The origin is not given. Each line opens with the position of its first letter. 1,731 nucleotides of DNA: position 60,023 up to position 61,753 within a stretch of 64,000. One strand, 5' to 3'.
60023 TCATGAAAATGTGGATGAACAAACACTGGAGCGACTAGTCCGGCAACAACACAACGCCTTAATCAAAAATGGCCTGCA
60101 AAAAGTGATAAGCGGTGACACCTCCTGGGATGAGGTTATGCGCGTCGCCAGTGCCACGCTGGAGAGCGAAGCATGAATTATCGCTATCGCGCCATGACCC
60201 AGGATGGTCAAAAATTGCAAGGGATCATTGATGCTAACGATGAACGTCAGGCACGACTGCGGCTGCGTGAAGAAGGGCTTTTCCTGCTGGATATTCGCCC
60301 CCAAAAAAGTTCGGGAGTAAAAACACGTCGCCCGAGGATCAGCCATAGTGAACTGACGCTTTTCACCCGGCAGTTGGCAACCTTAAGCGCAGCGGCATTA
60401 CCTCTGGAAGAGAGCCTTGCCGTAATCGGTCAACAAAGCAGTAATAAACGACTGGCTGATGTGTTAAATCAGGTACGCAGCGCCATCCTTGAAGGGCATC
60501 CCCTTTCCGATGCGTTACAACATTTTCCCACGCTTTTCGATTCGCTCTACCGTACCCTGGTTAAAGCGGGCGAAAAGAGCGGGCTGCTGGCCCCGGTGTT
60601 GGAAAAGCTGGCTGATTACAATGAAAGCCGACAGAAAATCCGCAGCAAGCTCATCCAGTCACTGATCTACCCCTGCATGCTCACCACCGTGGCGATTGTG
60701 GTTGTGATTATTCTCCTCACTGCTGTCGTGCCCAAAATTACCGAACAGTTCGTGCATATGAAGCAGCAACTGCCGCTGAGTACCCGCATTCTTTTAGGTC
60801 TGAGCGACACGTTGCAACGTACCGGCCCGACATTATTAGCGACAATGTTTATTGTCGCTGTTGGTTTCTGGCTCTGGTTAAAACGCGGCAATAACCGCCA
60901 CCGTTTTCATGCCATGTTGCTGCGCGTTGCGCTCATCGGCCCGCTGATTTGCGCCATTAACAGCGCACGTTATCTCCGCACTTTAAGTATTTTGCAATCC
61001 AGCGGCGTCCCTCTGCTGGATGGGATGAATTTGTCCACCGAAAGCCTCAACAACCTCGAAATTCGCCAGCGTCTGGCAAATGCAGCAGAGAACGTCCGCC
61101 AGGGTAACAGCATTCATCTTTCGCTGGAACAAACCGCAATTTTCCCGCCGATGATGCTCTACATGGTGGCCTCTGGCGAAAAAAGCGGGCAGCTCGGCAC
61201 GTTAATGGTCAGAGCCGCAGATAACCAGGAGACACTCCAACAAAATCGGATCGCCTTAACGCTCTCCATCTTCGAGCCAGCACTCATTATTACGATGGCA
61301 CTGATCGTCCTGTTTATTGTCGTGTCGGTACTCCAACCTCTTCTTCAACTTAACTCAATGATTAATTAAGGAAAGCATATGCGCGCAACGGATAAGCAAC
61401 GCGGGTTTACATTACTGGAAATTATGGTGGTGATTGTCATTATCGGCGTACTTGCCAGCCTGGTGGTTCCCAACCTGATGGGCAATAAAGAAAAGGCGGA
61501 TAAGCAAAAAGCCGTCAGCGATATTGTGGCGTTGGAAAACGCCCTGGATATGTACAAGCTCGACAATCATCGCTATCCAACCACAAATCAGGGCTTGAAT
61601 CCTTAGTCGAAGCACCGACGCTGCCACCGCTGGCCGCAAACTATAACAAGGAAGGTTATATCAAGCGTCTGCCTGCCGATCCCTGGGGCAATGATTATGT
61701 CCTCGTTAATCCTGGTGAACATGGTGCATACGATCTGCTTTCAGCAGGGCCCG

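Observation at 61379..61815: Apparent -1 frameshift splitting the major pseudopilin gene gspG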

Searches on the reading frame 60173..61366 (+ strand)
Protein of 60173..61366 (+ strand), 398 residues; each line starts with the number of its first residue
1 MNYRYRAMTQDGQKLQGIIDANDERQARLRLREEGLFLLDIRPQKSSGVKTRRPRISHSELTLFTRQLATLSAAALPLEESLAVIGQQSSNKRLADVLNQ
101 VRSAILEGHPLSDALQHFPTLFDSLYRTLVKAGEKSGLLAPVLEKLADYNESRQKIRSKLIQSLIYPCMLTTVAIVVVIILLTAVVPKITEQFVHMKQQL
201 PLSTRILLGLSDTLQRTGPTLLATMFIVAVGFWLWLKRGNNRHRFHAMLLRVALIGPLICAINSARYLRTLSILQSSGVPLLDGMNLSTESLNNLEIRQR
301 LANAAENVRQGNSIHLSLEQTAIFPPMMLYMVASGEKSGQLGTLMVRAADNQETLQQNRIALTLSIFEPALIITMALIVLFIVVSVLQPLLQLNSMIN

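Call 33: find_encoding_contigs(protein=window:60173-61366:+, flank=2500, max_places=10)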
Protein window:60173-61366:+ (398 aa): 24 contigs read that carry it; 3 places shown.
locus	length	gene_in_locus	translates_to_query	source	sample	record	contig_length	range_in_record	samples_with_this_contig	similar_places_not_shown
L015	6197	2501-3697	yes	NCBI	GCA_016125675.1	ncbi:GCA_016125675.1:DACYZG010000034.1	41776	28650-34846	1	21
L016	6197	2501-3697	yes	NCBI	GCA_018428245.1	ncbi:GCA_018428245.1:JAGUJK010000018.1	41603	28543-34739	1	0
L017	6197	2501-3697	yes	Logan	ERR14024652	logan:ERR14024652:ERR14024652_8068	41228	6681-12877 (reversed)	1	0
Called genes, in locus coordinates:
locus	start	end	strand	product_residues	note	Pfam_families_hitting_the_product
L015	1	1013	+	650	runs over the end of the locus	PF21305:type_II_gspD_N0, PF03958:Secretin_N, PF00263:Secretin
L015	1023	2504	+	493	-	PF00437:T2SSE, PF13476:AAA_23 (weak)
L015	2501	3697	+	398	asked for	PF28597:T2SSF_N, PF00482:T2SSF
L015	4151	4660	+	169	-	PF07963:N_methyl, PF12019:GspH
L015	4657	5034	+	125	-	PF07963:N_methyl (weak), PF02501:T2SSI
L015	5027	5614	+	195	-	PF07963:N_methyl, PF11612:T2SSJ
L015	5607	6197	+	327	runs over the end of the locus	PF21687:T2SSK_1st, PF03934:T2SSK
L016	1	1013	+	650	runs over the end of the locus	PF21305:type_II_gspD_N0, PF03958:Secretin_N, PF00263:Secretin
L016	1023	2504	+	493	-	PF00437:T2SSE, PF13476:AAA_23 (weak)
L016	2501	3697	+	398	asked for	PF28597:T2SSF_N, PF00482:T2SSF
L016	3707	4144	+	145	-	PF07963:N_methyl, PF08334:T2SSG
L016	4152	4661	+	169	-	PF07963:N_methyl, PF12019:GspH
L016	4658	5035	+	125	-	PF07963:N_methyl (weak), PF02501:T2SSI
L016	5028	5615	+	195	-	PF07963:N_methyl, PF11612:T2SSJ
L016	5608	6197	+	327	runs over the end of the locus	PF21687:T2SSK_1st, PF03934:T2SSK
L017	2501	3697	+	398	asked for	PF28597:T2SSF_N, PF00482:T2SSF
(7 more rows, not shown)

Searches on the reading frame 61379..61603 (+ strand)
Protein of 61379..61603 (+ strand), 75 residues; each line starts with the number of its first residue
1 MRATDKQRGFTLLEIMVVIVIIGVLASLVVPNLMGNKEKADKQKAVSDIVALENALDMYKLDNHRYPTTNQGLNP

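Call 13: list_cluster_members(proteins=[window:61379-61603:+])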
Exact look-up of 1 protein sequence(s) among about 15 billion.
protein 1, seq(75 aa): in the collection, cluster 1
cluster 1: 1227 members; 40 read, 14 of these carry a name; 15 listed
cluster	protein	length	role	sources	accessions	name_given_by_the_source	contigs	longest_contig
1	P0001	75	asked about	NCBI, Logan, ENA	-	-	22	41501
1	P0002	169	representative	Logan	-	-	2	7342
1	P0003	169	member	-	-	type II secretion system minor pseudopilin GspH [Escherichia coli] | general secretion pathway protein H | Type II secretion system protein H n=5 Tax=Escherichia coli TaxID=562 RepID=B7MCU4_ECO45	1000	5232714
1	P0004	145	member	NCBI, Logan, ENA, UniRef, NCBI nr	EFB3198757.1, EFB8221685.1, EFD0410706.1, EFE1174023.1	type II secretion system major pseudopilin GspG [Escherichia coli] | type II secretion system major pseudopilin GspG n=1 Tax=Escherichia coli TaxID=562 ...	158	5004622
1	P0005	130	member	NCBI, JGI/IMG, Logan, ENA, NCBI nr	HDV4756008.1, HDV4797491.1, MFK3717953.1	TPA: type II secretion system major pseudopilin GspG [Escherichia coli] | type II secretion system major pseudopilin GspG [Escherichia coli]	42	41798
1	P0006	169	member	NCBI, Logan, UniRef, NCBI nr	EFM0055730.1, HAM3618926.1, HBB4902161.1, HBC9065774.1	TPA: type II secretion system minor pseudopilin GspH [Escherichia coli] | type II secretion system minor pseudopilin GspH n=1 Tax=Escherichia coli TaxID=562 ... | type II secretion system minor pseudopilin GspH [Escherichia coli]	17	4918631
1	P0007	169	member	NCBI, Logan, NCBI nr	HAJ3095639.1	TPA: type II secretion system protein GspH [Escherichia coli] | type II secretion system protein GspH [Escherichia coli]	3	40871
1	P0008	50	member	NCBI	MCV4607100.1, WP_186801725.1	type II secretion system protein GspG, partial [Escherichia coli]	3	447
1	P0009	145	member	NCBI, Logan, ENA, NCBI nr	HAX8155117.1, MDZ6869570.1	TPA: type II secretion system major pseudopilin GspG [Escherichia coli] | type II secretion system major pseudopilin GspG [Escherichia coli]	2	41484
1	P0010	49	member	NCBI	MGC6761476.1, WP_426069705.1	type II secretion system protein GspG, partial [Escherichia coli]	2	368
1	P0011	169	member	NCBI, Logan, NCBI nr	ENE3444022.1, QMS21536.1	type II secretion system minor pseudopilin GspH [Escherichia coli]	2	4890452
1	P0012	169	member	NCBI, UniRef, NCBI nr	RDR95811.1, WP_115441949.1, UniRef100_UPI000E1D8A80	type II secretion system minor pseudopilin GspH [Escherichia coli] | type II secretion system minor pseudopilin GspH n=1 Tax=Escherichia coli TaxID=562 ...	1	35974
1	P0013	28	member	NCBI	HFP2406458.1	TPA: type II secretion system protein GspH, partial [Escherichia coli]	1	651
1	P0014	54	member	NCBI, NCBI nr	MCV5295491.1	type II secretion system protein GspG, partial [Escherichia coli] | type II secretion system protein GspG [Escherichia coli]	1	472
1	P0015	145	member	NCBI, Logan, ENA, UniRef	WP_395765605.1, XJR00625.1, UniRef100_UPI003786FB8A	type II secretion system major pseudopilin GspG [Escherichia coli] | type II secretion system major pseudopilin GspG n=1 Tax=Escherichia coli TaxID=562 ...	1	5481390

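Call 15: find_encoding_contigs(protein=P0001, flank=3000, max_places=10)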
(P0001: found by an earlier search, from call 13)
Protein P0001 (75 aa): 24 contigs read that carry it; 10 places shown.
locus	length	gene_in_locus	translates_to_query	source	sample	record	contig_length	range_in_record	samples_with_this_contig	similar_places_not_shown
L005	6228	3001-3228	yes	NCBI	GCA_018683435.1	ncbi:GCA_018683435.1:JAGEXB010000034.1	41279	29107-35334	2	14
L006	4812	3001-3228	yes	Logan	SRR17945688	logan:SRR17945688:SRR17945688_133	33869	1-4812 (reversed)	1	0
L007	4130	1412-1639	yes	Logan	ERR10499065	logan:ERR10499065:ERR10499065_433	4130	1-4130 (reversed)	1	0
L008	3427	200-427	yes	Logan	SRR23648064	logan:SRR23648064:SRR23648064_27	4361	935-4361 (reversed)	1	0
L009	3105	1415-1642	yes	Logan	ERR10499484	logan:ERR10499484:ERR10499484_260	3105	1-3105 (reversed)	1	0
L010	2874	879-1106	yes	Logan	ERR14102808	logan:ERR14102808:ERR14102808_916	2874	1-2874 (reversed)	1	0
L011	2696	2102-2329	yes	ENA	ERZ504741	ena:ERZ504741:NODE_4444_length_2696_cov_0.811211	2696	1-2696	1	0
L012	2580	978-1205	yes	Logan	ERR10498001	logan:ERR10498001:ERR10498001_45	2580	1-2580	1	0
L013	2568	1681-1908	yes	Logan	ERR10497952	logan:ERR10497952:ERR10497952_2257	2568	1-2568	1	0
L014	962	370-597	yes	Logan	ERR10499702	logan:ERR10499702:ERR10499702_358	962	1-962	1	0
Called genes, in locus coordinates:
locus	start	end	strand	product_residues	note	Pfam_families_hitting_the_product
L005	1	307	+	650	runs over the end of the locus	PF21305:type_II_gspD_N0, PF03958:Secretin_N, PF00263:Secretin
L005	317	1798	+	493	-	PF00437:T2SSE, PF13476:AAA_23 (weak)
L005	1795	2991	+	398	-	PF28597:T2SSF_N, PF00482:T2SSF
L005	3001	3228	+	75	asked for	PF07963:N_methyl, PF08334:T2SSG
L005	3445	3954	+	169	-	PF07963:N_methyl, PF12019:GspH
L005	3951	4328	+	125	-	PF07963:N_methyl (weak), PF02501:T2SSI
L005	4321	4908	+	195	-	PF07963:N_methyl, PF11612:T2SSJ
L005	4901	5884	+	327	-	PF21687:T2SSK_1st, PF03934:T2SSK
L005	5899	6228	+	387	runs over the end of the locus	PF05134:T2SSL, PF12693:GspL_C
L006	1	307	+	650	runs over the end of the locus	PF21305:type_II_gspD_N0, PF03958:Secretin_N, PF00263:Secretin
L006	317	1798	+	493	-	PF00437:T2SSE, PF13476:AAA_23 (weak)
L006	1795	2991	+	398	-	PF28597:T2SSF_N, PF00482:T2SSF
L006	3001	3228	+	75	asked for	PF07963:N_methyl, PF08334:T2SSG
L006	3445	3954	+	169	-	PF07963:N_methyl, PF12019:GspH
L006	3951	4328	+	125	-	PF07963:N_methyl (weak), PF02501:T2SSI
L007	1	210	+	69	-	?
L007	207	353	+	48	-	PF28597:T2SSF_N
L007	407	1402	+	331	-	PF00482:T2SSF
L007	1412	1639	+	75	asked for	PF07963:N_methyl, PF08334:T2SSG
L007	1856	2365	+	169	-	PF07963:N_methyl, PF12019:GspH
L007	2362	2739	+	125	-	PF07963:N_methyl (weak), PF02501:T2SSI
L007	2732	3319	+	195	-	PF07963:N_methyl, PF11612:T2SSJ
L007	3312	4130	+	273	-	?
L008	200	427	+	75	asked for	PF07963:N_methyl, PF08334:T2SSG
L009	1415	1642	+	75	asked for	PF07963:N_methyl, PF08334:T2SSG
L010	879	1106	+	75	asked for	PF07963:N_methyl, PF08334:T2SSG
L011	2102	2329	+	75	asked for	PF07963:N_methyl, PF08334:T2SSG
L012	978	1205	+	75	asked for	PF07963:N_methyl, PF08334:T2SSG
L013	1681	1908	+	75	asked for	PF07963:N_methyl, PF08334:T2SSG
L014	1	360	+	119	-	?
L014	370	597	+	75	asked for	PF07963:N_methyl, PF08334:T2SSG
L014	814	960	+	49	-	?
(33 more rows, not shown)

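Call 23: search_protein_families(proteins=[window:61379-61603:+], library=ncbifam)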
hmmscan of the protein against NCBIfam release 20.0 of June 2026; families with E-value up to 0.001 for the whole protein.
seq(75 aa): 9 families
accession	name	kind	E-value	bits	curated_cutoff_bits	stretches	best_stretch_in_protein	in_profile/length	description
TIGR01710.1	typeII_sec_gspG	equivalog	5.4e-29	100.9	88.85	1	8-74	1-67/134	type II secretion system major pseudopilin GspG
NF040999.1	pilin_ComGC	equivalog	6.5e-14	51.9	75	1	7-71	1-65/84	competence type IV pilus major pilin ComGC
TIGR01708.2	typeII_sec_gspH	equivalog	5e-12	46.1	80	1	7-51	1-45/169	type II secretion system minor pseudopilin GspH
NF007862.0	PRK10574.1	equivalog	3.6e-11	43.4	138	1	5-74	2-71/145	prepilin peptidase-dependent pilin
NF041775.1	typeIV_PilA_Myxo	equivalog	3.1e-10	40.4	400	1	4-67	7-70/214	type IV pilin protein PilA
TIGR02532.1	IV_pilin_GFxxxE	domain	1.9e-09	36.9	16.3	1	7-29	1-23/24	prepilin-type N-terminal cleavage/methylation domain-containing protein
NF041013.1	T4P_ComGE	equivalog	6.5e-08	32.6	49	1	6-63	2-60/83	competence type IV pilus minor pilin ComGE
TIGR02596.1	TIGR02596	subfamily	2.8e-05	24.3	70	1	10-47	1-37/196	Verru_Chthon cassette protein D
NF007800.0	PRK10506.1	equivalog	3.3e-05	23.7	158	1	3-30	4-31/163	prepilin peptidase-dependent protein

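Call 41: find_encoding_contigs(protein=P0001, flank=10000, max_places=3)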
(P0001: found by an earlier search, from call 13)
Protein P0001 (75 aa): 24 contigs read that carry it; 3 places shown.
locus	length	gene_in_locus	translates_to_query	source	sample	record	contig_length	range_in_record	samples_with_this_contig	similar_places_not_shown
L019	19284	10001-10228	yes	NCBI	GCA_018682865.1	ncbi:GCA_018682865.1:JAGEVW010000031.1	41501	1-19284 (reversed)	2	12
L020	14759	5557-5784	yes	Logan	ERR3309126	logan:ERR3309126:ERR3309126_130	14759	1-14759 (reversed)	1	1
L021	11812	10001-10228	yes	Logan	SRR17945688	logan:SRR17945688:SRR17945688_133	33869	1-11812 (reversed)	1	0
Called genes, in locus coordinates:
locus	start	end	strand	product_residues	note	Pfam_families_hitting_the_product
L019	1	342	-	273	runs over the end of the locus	PF00181:Ribosomal_L2_N, PF03947:Ribosomal_L2_C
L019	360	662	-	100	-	PF00276:Ribosomal_L23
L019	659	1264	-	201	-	PF00573:Ribosomal_L4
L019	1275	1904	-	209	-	PF00297:Ribosomal_L3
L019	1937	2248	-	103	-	PF00338:Ribosomal_S10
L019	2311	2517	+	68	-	-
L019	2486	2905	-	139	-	-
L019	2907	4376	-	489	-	PF13401:AAA_22 (weak), PF21327:GspA_C39-like, PF01471:PG_binding_1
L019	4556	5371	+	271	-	PF11356:T2SSC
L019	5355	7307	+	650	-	PF21305:type_II_gspD_N0, PF03958:Secretin_N, PF00263:Secretin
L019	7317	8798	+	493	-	PF00437:T2SSE, PF13476:AAA_23 (weak)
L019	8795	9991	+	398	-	PF28597:T2SSF_N, PF00482:T2SSF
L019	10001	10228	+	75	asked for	PF07963:N_methyl, PF08334:T2SSG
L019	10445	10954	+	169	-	PF07963:N_methyl, PF12019:GspH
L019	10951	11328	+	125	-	PF07963:N_methyl (weak), PF02501:T2SSI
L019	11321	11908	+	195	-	PF07963:N_methyl, PF11612:T2SSJ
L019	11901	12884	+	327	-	PF21687:T2SSK_1st, PF03934:T2SSK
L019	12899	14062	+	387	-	PF05134:T2SSL, PF12693:GspL_C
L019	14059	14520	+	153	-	PF04612:T2SSM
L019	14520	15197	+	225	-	PF01478:Peptidase_A24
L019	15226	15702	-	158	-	PF00210:Ferritin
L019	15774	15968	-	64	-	PF04324:Fer2_BFD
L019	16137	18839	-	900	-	-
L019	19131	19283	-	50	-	PF03143:GTP_EFTU_D3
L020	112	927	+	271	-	PF11356:T2SSC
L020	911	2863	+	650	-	PF21305:type_II_gspD_N0, PF03958:Secretin_N, PF00263:Secretin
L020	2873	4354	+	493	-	PF00437:T2SSE, PF13476:AAA_23 (weak)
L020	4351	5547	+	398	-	PF28597:T2SSF_N, PF00482:T2SSF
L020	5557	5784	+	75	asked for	PF07963:N_methyl, PF08334:T2SSG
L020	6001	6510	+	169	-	PF07963:N_methyl, PF12019:GspH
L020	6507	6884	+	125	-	PF07963:N_methyl (weak), PF02501:T2SSI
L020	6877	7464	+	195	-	PF07963:N_methyl, PF11612:T2SSJ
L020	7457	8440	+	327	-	PF21687:T2SSK_1st, PF03934:T2SSK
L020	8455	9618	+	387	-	PF05134:T2SSL, PF12693:GspL_C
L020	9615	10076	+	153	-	PF04612:T2SSM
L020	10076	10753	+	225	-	PF01478:Peptidase_A24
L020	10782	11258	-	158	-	PF00210:Ferritin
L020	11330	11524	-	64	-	PF04324:Fer2_BFD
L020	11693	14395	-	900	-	-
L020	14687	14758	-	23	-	PF03143:GTP_EFTU_D3 (weak)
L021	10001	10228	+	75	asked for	PF07963:N_methyl, PF08334:T2SSG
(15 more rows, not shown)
